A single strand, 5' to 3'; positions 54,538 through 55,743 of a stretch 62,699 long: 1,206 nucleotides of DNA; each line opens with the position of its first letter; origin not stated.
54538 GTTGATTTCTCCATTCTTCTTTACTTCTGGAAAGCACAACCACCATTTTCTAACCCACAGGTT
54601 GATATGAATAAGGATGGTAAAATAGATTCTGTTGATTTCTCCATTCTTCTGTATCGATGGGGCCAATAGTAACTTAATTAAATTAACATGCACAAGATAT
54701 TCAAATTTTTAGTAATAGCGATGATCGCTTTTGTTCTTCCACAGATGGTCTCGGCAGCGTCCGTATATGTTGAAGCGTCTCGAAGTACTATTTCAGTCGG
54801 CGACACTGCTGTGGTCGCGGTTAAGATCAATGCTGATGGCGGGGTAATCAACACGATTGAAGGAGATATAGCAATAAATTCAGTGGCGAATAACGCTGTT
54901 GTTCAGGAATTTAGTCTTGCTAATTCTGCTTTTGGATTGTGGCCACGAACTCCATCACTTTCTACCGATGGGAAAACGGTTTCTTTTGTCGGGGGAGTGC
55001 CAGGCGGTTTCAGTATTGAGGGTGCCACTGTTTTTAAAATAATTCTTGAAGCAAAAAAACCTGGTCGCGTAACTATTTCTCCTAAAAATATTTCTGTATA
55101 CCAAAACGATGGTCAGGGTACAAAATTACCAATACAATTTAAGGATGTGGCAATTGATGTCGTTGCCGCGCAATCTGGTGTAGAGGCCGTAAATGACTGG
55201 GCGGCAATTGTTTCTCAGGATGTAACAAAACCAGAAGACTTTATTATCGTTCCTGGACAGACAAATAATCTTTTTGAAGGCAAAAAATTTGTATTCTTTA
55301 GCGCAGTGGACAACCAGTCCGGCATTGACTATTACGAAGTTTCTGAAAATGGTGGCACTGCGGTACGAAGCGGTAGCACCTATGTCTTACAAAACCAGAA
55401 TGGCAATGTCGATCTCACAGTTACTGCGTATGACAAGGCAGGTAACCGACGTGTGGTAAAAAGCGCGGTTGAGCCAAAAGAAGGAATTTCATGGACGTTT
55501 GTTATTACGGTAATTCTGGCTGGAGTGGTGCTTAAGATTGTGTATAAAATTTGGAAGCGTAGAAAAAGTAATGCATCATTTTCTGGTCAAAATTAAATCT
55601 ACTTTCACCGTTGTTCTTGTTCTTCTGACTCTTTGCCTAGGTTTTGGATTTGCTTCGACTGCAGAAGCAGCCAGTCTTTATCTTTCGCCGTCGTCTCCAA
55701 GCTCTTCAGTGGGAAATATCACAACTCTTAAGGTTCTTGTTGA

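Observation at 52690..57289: Cohesin-dockerin trio: one dockerin-bearing repeat protein followed by two membrane-anchored cohesin-like proteins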

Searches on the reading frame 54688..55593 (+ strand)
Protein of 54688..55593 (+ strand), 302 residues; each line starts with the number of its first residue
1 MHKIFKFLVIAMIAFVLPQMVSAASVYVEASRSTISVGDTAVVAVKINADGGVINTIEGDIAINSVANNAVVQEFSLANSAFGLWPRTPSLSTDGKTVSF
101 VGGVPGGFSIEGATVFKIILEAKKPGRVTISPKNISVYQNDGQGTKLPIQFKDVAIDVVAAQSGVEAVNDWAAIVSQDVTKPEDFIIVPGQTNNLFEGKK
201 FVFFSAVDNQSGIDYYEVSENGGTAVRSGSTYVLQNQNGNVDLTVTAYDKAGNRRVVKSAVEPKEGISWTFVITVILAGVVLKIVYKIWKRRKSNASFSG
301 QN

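Call 3: search_protein_families(library=pfam, proteins=[window:54688-55593:+], max_evalue=1)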
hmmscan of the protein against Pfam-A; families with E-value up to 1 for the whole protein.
window:54688-55593:+ (302 aa): 4 families
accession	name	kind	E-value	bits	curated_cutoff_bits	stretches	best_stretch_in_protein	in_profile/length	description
PF13584.12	BatD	-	0.0079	17.3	24.1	1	29-140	2-79/92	BatD DUF11 like domain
PF12669.12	FeoB_associated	-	0.02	15.6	27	1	270-295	2-27/44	FeoB-associated Cys-rich membrane protein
PF20381.4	Rv1476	-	0.035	14.3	26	1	246-294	103-149/156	Membrane protein Rv1476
PF20535.3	DUF6750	-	0.8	10.1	27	0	264-298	88-122/128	Family of unknown function (DUF6750)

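Call 4: search_protein_families(library=ncbifam, proteins=[window:54688-55593:+], max_evalue=1)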
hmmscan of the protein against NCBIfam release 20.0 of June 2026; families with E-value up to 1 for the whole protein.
window:54688-55593:+ (302 aa): 1 family
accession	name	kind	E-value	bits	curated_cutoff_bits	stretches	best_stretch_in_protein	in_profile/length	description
NF047446.1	barrel_OmpL47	domain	6.7e-08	32.9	40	1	199-260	4-64/68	OmpL47-type beta-barrel domain-containing protein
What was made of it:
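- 55240..55473 (+): g2 Ig/FnIII-like stalk domain (aa ~185-262). NCBIfam OmpL47-type domain 32.9 bits, below the cut-off of 40 (call 4).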

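Call 6: search_solved_structures(query=window:54688-55593:+, max_evalue=10, show_alignments=2)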
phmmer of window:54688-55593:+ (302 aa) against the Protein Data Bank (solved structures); distinct sequences matched with E-value up to 10: 2.
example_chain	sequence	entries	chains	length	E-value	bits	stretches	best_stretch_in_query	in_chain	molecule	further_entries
5gj7_A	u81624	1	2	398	0.55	12.8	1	69-188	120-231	Acyl-CoA dehydrogenase type 2 domain protein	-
5z8t_A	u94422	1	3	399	0.56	12.7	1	69-188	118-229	Acyl-CoA dehydrogenase type 2 domain protein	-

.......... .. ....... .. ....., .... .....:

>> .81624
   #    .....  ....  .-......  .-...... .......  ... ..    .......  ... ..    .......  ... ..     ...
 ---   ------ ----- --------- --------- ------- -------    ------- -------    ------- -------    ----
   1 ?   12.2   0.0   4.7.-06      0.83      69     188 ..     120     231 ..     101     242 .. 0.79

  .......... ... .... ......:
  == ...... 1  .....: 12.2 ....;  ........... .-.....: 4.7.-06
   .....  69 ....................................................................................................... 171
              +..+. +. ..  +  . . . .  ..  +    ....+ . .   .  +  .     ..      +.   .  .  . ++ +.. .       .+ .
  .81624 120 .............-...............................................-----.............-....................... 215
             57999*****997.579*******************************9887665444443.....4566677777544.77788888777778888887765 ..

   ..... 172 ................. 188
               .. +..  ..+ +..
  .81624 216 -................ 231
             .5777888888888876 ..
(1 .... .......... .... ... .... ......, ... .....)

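Call 9: find_homologous_proteins(query=window:54688-55593:+, max_evalue=0.001)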
Query window:54688-55593:+ (302 aa): 344 proteins with E <= 0.001 among 2956 candidates; the best 120 are listed.
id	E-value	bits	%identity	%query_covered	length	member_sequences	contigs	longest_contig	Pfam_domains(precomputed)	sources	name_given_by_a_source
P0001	2.3e-178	609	99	96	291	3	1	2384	-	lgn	-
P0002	2.0e-163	560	85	100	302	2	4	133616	-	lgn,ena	-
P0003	2.8e-141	488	78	96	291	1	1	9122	-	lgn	-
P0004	9.6e-118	411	63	96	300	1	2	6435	-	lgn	-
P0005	1.9e-117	410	63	97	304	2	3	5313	-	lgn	-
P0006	5.5e-117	408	65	98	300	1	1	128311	-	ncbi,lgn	-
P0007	5.2e-116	405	61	96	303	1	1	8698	-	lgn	-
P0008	1.8e-114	400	62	97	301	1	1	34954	-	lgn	-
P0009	3.1e-114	399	65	89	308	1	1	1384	-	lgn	-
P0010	1.2e-113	397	62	97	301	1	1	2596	-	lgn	-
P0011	2.1e-113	396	69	83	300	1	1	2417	-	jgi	jgi:hypothetical protein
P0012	4.5e-113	395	63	98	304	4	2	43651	-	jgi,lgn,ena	-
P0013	1.4e-112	394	62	97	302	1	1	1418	-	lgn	-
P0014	1.2e-111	391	64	93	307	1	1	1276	-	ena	-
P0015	1.2e-111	391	62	97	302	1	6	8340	-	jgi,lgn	jgi:uncharacterized protein YpmB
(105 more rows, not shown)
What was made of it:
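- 54688..55596 (+): g2: short membrane-anchored cohesin protein (302 aa). 344 relatives, all Patescibacteria (call 9).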

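Call 23: find_related_loci(query=A2, collection=genome_contigs, flank=10000)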
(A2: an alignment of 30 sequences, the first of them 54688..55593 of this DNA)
Query A2 (302 aa) in genome_contigs; peptide patterns used: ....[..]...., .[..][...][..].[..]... (x = any residue, [..] = any of these).
85 stretches matched a pattern; 67 encode a relative of the query (tblastn E <= 1e-3); 66 distinct loci.
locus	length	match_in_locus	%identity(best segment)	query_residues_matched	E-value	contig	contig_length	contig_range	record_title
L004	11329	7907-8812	84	1-302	3e-172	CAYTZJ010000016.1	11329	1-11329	MAG TPA_asm: uncultured Candidatus Saccharibacteria bacterium isolate SRP278252_co2_242 genome assembly, contig: NODE_12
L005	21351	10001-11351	65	1-297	1e-118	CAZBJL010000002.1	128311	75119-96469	MAG TPA_asm: uncultured Candidatus Saccharibacteria bacterium isolate SRP278252_co2_184 genome assembly, contig: NODE_17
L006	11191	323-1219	62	1-297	5e-114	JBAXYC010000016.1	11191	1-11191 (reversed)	MAG: bacterium isolate ELA755 MAG755_16, whole genome shotgun sequence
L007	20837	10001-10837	62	16-295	3e-111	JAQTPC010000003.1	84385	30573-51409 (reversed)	MAG: Candidatus Paceibacterota bacterium isolate STB_107 NODE_589_length_84385_cov_4.171533_Sandtown_B, whole genome sho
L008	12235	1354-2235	59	3-292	5e-108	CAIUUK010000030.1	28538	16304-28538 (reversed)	uncultured bacterium isolate VK3_bin-1048 genome assembly, contig: bin-1048:30/69, whole genome shotgun sequence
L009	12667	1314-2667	57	1-299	1e-106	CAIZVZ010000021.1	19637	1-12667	uncultured bacterium isolate Loc080925-6m_bin-1435 genome assembly, contig: bin-1435:21/21, whole genome shotgun sequenc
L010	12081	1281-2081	63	5-269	1e-105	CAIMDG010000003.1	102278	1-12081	uncultured bacterium isolate KTt_bin-0975 genome assembly, contig: bin-0975:3/3, whole genome shotgun sequence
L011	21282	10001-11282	61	4-298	1e-105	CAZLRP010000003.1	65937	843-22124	MAG TPA_asm: uncultured Candidatus Saccharibacteria bacterium isolate binchicken_co220_141 genome assembly, contig: NODE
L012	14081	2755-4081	57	9-291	5e-105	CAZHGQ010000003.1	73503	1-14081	MAG TPA_asm: uncultured Candidatus Saccharibacteria bacterium isolate SRP257259_co1_375 genome assembly, contig: NODE_32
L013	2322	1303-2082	63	1-256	2e-109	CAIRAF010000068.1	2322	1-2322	uncultured bacterium isolate T7-022_bin-281 genome assembly, contig: bin-281:068/111, whole genome shotgun sequence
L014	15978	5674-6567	58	1-297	2e-104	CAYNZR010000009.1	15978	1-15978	MAG TPA_asm: uncultured Candidatus Saccharibacteria bacterium isolate SRP278252_co1_103 genome assembly, contig: NODE_63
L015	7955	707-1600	57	1-297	1e-104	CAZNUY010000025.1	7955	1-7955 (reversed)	MAG TPA_asm: uncultured Candidatus Saccharibacteria bacterium isolate SRP133034_co1_83 genome assembly, contig: NODE_788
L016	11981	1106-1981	58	1-286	6e-103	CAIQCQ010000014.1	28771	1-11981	uncultured bacterium isolate Umea_bin-06831 genome assembly, contig: bin-06831:14/38, whole genome shotgun sequence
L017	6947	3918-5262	61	6-255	2e-102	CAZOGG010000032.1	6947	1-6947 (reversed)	MAG TPA_asm: uncultured Candidatus Saccharibacteria bacterium isolate SRP286056_co3_452 genome assembly, contig: NODE_14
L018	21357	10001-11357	56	4-299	1e-101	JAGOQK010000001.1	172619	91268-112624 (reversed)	MAG: Candidatus Paceibacterota bacterium isolate Gw_Eff_bin_108 Gw_Eff_68_length_172619_cov_6.038732, whole genome shotg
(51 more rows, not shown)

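Call 47: search_protein_families(library=phrogs, proteins=[window:54688-55593:+], max_evalue=0.01)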
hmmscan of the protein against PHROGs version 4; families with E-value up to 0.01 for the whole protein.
window:54688-55593:+ (302 aa): 0 families

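Call 48: search_protein_families(library=padloc, proteins=[window:54688-55593:+], max_evalue=0.01)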
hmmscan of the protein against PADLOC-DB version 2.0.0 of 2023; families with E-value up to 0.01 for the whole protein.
window:54688-55593:+ (302 aa): 0 families

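Call 55: find_related_loci(query=A2, collection=viral_contigs, flank=5000)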
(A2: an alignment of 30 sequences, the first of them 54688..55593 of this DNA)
Query A2 (302 aa) in viral_contigs; peptide patterns used: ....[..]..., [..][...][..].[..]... (x = any residue, [..] = any of these).
21 stretches matched a pattern, but none encodes a relative of the query by tblastn (E <= 1e-3).
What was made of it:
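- Tried and rejected: Phage or defence origin of the trio: no PHROG or PADLOC hits (calls 47, 48) and no relatives in IMG/VR (call 55).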

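Call 59: predict_structure(alignment_id=A2)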
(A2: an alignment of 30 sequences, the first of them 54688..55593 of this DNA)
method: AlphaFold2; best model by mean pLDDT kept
length: 302 residues; sequences in the alignment: 30
mean_pLDDT: 84.0   pTM: 0.71
mean pLDDT of the five models: 84.0, 83.9, 83.8, 80.2, 79.5
residues with pLDDT >= 90: 133; 70-90: 125; 50-70: 35; < 50: 9
segments of 3 or more residues with pLDDT < 50: 17-19, 297-302
pLDDT, mean of each block of 10 residues (from residue 1): 72 61 84 96 90 85 91 89 77 92 74 90 97 92 85 96 92 90 81 66 80 91 89 85 92 90 65 91 88 56 41
secondary structure, 60 per line:
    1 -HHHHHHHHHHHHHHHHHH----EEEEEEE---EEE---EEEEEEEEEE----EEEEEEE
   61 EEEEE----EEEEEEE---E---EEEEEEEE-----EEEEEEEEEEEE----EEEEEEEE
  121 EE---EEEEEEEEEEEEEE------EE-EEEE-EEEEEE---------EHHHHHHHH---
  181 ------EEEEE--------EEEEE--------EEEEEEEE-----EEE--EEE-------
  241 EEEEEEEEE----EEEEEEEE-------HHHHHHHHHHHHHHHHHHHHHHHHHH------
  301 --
elements in order: H2-19 E24-30 E34-36 E40-49 E54-65 E70-76 E84-91 E97-108 E113-122 E126-139 E149-152 E154-159 H170-177 E187-191 E200-204 E213-220 E226-228 E231-233 E241-249 E254-261 H269-294
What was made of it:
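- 54688..55596 (+): Full-length model pLDDT 84 (call 59).
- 55240..55473 (+): Beta-strands in the model (call 59).
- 55486..55593 (+): g2 C-terminal TM helix (aa 267-290) and short basic tail (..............). Helix at 269-294 in the model (call 59).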

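Call 61: fold_search(model_id=the predicted structure, library=pdb)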
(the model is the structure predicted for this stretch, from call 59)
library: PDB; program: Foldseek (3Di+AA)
matches with E <= 10: 1700; with E <= 0.001: 227
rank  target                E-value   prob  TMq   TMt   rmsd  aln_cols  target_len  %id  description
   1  2w1n                  5.1e-12  1.00  0.38  0.49  21.9       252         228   15  cohesin and fibronectin type-III double module construct from the Clostridium perfringens glycoside hydrolase GH84C (released 2009-02-03)
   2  4fl4_I                3.1e-07  1.00  0.38  0.37  19.6       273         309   11  Scaffoldin conformation and dynamics revealed by a ternary complex from the Clostridium thermocellum cellulosome (released 2012-06-27)
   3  2jh2_A                4.2e-07  1.00  0.35  0.73   3.4       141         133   18  X-ray crystal structure of a cohesin-like module from Clostridium perfringens (released 2007-11-06)
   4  3kcp_A                8.2e-07  1.00  0.34  0.34  19.4       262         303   13  Crystal structure of interacting Clostridium thermocellum multimodular components (released 2010-02-09)
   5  6kgf_C                8.6e-07  1.00  0.36  0.69   3.2       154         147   17  Crystal structure of CaDoc0917(R16D)-CaCohA2 complex at pH 8.2 (released 2020-07-08)
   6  6kgd_A                9.6e-07  1.00  0.35  0.68   3.7       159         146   18  Crystal structure of CaDoc0917(R49D)-CaCohA2 complex at pH 8.0 (released 2020-07-08)
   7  2vo8                  1.2e-06  1.00  0.38  0.78   3.0       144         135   14  Cohesin module from Clostridium perfringens ATCC13124 family 33 glycoside hydrolase. (released 2008-09-02)
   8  6kgc_A                1.4e-06  1.00  0.38  0.74   3.0       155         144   15  Crystal structure of CaDoc0917(R49D)-CaCohA2 complex at pH 5.4 (released 2020-07-08)
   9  5n5p_A                1.9e-06  1.00  0.34  0.67   3.9       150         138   12  Crystal structure of Ruminococcus flavefaciens' type III complex containing the fifth cohesin from scaffoldin B and th (released 2018-02-28)
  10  6kge_A                2.7e-06  1.00  0.36  0.71   3.2       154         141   16  Crystal structure of CaDoc0917(R16D)-CaCohA2 complex at pH 5.5 (released 2020-07-08)
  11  2jh2_B                3.0e-06  1.00  0.35  0.72   3.5       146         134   18  X-ray crystal structure of a cohesin-like module from Clostridium perfringens (released 2007-11-06)
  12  2xdh                  3.3e-06  1.00  0.36  0.76   2.6       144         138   14  Non-cellulosomal cohesin from the hyperthermophilic archaeon Archaeoglobus fulgidus (released 2010-05-26)
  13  5lxv_A                4.1e-06  1.00  0.36  0.60   4.1       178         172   13  Crystal structure of Ruminococcus flavefaciens scaffoldin C cohesin in complex with a dockerin from an uncharacterized (released 2016-10-19)
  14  5aoz                  4.1e-06  1.00  0.34  0.64   4.6       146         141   17  High resolution SeMet structure of the third cohesin from Ruminococcus flavefaciens scaffoldin protein, ScaB (released 2016-09-28)
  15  4dh2_C                4.3e-06  1.00  0.35  0.63   4.0       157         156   11  Crystal structure of Coh-OlpC(Cthe_0452)-Doc435(Cthe_0435) complex: A novel type I Cohesin-Dockerin complex from Clost (released 2012-11-28)
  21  2jh2_C                6.1e-06  1.00  0.37  0.79   2.6       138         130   20  X-ray crystal structure of a cohesin-like module from Clostridium perfringens (released 2007-11-06)
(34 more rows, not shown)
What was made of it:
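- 54757..55182 (+): g2 cohesin-fold module (aa 24-165). Foldseek finds 2w1n cohesin+FnIII at E=5e-12, then cohesins with TMt up to 0.79 (call 61).
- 55240..55473 (+): The 2w1n match spans both domains (call 61).
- On Cohesin (Pfam PF00963): g2 model pLDDT 84: 2w1n at E=5e-12, then cohesins with TMt 0.6-0.79 (calls 59, 61).
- Closest known: Clostridium perfringens non-cellulosomal cohesin-dockerin toxin/glycosidase complexes. Same: 2w1n is the top fold match of full-length g2, E=5e-12 (call 61).
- Checked: The full g2 model (pLDDT 84) best matches the cohesin+FnIII module 2w1n (E=5e-12) and then dozens of cohesins (calls 59, 61).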

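Call 72: search_protein_families(library=pfam, alignment_id=A5, max_evalue=0.001)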
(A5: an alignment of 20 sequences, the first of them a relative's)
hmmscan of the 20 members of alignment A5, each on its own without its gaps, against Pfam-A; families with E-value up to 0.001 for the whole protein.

A. member 1, L048:3914-5233:+ (440 aa): 3 families
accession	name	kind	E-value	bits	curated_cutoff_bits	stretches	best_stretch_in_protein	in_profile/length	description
PF17936.7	Big_6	-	2.7e-10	40.8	27.6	1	191-256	13-80/83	Bacterial Ig domain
PF00404.24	Dockerin_1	-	8e-08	32.8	22.9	1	388-434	2-52/57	Dockerin type I domain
PF19077.6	Big_13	-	7.9e-05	23.5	27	0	285-342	25-82/102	Bacterial Ig-like domain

B. families by the number of members that match (of 20 scanned): 8 families
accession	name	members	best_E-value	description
PF17936.7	Big_6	16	2.7e-10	Bacterial Ig domain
PF00404.24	Dockerin_1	15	1.3e-08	Dockerin type I domain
PF19077.6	Big_13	5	3.5e-06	Bacterial Ig-like domain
PF13948.11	DUF4215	2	8.6e-10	Domain of unknown function (DUF4215)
PF07495.19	Y_Y_Y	2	0.00022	Y_Y_Y domain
PF16403.11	Bact_surface_Ig-like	1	1.3e-16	Bacterial surface protein, Ig-like domain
PF00041.27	fn3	1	6.5e-10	Fibronectin type III domain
PF14524.12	Wzt_C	1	0.00079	Wzt C-terminal domain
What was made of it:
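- Other readings checked: no enzymes or CBMs (calls 3, 72), no viral relatives (call 55), and no PHROG or PADLOC hits for the trio (calls 47, 48).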

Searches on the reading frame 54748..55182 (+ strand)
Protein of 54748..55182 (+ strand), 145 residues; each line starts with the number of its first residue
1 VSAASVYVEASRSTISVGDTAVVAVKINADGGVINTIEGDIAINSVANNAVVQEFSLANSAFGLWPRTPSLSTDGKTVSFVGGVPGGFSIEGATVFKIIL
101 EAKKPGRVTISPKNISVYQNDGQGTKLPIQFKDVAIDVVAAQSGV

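Call 51: search_solved_structures(query=A4, max_evalue=10, show_alignments=1)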
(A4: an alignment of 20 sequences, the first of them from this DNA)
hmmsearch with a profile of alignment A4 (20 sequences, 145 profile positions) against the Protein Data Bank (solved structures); distinct sequences matched with E-value up to 10: 4.
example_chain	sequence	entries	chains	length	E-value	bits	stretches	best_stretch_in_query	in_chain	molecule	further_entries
1wf7_A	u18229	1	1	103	0.99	12.2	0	10-59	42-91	Enigma homologue protein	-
9ygf_N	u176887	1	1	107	1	12.2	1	78-129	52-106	L9-11 Light chain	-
1qu0_A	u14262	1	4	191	1.1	12.1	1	66-94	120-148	LAMININ ALPHA2 CHAIN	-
7yx0_A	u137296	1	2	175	1.3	11.8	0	4-33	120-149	Putative regulatory protein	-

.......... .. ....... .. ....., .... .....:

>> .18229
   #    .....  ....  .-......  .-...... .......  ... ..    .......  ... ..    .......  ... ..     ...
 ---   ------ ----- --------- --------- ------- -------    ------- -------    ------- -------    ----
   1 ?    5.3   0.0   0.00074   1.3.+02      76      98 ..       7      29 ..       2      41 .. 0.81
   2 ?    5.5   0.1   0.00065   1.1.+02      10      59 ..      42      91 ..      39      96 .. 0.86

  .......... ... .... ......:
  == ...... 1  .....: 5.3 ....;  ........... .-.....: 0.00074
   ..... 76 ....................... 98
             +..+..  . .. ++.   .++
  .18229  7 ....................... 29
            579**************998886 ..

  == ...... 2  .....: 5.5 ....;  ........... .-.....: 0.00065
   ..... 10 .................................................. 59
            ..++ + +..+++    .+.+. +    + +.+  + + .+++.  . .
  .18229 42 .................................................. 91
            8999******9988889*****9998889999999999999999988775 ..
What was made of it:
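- The g2-only profile finds no PDB cohesin by sequence (call 51).
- Tried and rejected: The g2-only profile also found no PDB cohesin (call 51).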
